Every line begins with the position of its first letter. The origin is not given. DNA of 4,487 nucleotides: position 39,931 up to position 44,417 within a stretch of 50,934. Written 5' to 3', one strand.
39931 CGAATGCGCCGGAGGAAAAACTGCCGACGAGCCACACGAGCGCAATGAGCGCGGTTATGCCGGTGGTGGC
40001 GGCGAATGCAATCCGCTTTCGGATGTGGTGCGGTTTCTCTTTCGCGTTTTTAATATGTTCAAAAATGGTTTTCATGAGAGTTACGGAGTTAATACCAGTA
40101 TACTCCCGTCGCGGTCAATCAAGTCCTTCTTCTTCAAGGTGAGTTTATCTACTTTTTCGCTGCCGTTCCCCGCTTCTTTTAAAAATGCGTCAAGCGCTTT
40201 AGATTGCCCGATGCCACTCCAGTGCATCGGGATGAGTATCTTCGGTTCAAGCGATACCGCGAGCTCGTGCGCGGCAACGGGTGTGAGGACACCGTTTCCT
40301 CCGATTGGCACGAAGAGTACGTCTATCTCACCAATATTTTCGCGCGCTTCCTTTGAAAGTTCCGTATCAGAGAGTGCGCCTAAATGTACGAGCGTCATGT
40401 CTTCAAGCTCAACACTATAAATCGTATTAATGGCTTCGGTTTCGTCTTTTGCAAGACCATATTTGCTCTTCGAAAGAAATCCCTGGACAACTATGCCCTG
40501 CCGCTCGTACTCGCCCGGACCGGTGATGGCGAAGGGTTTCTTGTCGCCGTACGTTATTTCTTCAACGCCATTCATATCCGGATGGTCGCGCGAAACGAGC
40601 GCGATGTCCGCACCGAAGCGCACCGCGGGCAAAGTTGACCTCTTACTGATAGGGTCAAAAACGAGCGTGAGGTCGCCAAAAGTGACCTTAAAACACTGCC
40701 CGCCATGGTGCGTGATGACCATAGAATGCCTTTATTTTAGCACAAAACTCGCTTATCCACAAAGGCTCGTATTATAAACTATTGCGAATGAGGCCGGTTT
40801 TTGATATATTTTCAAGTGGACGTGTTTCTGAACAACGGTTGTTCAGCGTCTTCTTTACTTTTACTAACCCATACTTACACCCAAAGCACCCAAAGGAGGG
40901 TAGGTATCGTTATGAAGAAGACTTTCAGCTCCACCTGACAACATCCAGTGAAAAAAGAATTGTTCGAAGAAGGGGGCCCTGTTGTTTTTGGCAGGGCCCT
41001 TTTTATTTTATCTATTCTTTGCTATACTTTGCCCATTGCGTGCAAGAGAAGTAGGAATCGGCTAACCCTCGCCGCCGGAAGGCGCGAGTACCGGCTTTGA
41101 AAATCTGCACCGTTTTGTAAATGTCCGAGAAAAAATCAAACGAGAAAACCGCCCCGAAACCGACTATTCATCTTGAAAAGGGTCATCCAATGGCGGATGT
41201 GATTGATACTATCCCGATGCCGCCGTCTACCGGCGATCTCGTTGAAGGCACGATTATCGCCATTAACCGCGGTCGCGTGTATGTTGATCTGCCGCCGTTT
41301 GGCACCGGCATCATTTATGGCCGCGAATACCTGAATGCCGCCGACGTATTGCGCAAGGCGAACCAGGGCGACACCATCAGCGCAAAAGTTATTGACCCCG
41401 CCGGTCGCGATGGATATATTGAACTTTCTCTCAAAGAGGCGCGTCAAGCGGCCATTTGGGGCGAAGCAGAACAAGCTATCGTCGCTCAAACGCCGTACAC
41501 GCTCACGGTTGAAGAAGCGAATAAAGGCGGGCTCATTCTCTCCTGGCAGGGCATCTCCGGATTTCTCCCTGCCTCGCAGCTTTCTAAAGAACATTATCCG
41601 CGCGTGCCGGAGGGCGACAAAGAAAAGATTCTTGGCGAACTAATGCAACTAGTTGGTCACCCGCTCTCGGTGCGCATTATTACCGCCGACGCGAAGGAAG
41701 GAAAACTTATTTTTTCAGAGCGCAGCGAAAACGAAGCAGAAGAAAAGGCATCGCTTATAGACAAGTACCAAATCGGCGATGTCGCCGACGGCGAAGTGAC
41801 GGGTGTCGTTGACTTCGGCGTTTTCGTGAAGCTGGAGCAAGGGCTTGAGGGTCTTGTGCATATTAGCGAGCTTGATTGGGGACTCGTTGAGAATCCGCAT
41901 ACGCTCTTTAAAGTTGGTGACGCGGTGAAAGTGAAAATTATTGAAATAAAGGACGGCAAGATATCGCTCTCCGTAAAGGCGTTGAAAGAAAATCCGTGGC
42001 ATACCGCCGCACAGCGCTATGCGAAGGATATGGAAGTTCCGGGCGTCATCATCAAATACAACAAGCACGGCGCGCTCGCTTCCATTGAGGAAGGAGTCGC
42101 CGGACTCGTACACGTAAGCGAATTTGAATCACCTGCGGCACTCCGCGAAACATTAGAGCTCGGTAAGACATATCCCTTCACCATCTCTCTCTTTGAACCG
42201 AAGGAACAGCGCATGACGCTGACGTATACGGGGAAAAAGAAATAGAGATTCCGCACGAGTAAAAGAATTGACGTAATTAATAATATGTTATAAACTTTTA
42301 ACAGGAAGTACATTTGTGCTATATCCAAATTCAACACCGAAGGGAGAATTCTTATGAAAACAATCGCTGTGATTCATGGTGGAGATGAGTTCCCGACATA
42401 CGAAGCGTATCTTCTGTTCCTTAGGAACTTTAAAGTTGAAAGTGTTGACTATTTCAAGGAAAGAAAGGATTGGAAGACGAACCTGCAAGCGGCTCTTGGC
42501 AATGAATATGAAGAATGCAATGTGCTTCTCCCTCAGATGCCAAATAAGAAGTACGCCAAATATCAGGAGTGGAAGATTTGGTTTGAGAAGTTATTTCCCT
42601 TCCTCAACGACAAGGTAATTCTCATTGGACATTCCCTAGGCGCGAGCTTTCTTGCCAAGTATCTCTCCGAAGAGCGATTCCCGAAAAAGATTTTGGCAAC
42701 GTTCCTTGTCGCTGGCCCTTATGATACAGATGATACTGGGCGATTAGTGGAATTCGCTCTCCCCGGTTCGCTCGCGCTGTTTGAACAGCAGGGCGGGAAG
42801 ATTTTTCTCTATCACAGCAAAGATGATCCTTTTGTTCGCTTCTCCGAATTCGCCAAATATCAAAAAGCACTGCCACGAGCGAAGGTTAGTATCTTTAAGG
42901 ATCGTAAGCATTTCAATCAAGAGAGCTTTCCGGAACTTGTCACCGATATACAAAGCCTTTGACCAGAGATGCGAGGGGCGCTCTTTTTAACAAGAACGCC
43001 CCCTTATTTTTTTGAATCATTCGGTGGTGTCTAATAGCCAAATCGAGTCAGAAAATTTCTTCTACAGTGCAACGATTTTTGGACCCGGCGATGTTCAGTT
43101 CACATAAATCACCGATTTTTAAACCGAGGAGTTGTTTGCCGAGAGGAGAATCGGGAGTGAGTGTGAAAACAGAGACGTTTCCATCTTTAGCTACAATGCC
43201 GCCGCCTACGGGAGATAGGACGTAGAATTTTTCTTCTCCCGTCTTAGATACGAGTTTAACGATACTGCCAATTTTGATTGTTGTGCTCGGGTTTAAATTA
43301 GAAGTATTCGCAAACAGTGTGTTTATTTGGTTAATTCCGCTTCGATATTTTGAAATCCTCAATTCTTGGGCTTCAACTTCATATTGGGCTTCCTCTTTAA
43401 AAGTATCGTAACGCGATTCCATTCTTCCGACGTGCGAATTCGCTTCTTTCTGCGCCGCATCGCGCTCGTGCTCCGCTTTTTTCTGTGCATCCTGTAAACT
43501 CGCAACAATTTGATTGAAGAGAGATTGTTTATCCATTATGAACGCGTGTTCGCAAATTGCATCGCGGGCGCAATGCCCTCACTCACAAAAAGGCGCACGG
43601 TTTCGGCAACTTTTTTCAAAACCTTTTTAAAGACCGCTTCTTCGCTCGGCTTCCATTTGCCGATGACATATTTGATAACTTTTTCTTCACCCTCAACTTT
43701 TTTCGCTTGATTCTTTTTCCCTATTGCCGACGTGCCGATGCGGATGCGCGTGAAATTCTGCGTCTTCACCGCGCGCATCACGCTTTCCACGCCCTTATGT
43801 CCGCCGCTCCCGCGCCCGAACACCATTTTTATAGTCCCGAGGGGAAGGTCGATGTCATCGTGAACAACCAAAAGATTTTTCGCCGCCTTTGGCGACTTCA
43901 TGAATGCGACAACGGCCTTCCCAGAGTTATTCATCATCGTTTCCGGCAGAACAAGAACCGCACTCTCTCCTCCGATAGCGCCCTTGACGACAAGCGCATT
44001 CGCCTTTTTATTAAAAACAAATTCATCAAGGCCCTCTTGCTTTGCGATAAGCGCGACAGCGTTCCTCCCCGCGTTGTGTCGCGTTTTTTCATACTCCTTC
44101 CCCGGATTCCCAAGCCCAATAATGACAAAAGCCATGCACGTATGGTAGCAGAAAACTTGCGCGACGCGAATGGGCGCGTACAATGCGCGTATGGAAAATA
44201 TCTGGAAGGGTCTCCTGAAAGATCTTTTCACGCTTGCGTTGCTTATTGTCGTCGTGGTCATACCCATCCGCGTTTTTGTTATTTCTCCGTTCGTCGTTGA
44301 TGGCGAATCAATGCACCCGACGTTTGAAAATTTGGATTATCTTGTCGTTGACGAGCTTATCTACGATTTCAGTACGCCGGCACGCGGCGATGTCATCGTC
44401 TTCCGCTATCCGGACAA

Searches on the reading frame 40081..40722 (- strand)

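Call 12: search_protein_families(library=pfam, proteins=[window:40081-40722:-], max_evalue=0.001)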
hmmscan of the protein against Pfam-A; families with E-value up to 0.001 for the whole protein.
window:40081-40722:- (213 aa): 2 families
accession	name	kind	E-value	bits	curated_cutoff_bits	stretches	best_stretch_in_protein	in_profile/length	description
PF13483.12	Lactamase_B_3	-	6.1e-27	95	24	1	3-167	2-160/160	Beta-lactamase superfamily domain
PF12706.13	Lactamase_B_2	-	1.2e-05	25.4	27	1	91-168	117-200/200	Beta-lactamase superfamily domain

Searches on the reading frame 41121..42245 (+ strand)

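Call 12: search_protein_families(library=pfam, proteins=[window:41121-42245:+], max_evalue=0.001)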
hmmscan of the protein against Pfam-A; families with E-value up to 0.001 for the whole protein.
window:41121-42245:+ (374 aa): 3 families
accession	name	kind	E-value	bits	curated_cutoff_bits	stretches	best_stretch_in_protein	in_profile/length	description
PF00575.29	S1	-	6.2e-40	135.9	22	3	215-286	1-74/74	S1 RNA binding domain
PF23459.1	S1_RRP5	-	1.3e-09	38.9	27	0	218-281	3-66/72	RRP5 S1 domain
PF21710.3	Spt6_S1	-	8e-05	23.3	27.5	0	226-289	24-88/91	Spt6, S1/OB domain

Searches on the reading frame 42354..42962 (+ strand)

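Call 12: search_protein_families(library=pfam, proteins=[window:42354-42962:+], max_evalue=0.001)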
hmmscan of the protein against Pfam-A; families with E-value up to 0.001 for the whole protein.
window:42354-42962:+ (202 aa): 3 families
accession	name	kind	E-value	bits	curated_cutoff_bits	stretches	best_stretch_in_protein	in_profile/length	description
PF06821.19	Ser_hydrolase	-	3.1e-09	37.4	22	1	40-191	15-158/172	Serine hydrolase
PF00561.26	Abhydrolase_1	-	2.3e-08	34.4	25.8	1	84-143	67-124/245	alpha/beta hydrolase fold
PF12697.13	Abhydrolase_6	-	0.00028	22.1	26.3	0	83-137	60-110/217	Alpha/beta hydrolase family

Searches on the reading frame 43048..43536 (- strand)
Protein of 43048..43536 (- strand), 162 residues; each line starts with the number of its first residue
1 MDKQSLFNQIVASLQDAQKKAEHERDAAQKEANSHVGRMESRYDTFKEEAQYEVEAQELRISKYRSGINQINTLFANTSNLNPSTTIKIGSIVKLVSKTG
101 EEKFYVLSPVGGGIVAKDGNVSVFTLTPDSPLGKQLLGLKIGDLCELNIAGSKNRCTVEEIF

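Call 12: search_protein_families(library=pfam, proteins=[window:43048-43536:-], max_evalue=0.001)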
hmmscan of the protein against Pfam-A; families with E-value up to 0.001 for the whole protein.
window:43048-43536:- (162 aa): 1 family
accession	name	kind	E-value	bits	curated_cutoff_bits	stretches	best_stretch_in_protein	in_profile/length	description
PF01272.25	GreA_GreB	-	2.5e-07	31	26.9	1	83-161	2-75/77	Transcription elongation factor, GreA/GreB, C-term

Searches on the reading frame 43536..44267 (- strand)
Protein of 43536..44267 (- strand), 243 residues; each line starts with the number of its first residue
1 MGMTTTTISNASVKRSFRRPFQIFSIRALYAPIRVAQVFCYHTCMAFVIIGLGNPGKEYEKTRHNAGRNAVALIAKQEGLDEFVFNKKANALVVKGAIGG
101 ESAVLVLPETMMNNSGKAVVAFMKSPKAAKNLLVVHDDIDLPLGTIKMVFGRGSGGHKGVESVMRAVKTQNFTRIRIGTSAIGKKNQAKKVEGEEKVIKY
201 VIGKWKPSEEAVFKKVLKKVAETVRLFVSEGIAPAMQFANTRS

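Call 12: search_protein_families(library=pfam, proteins=[window:43536-44267:-], max_evalue=0.001)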
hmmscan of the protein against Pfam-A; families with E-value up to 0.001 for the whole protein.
window:43536-44267:- (243 aa): 1 family
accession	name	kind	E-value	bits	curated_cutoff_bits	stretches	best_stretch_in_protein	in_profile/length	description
PF01195.25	Pept_tRNA_hydro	-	1.5e-50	172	27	1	48-238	1-181/183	Peptidyl-tRNA hydrolase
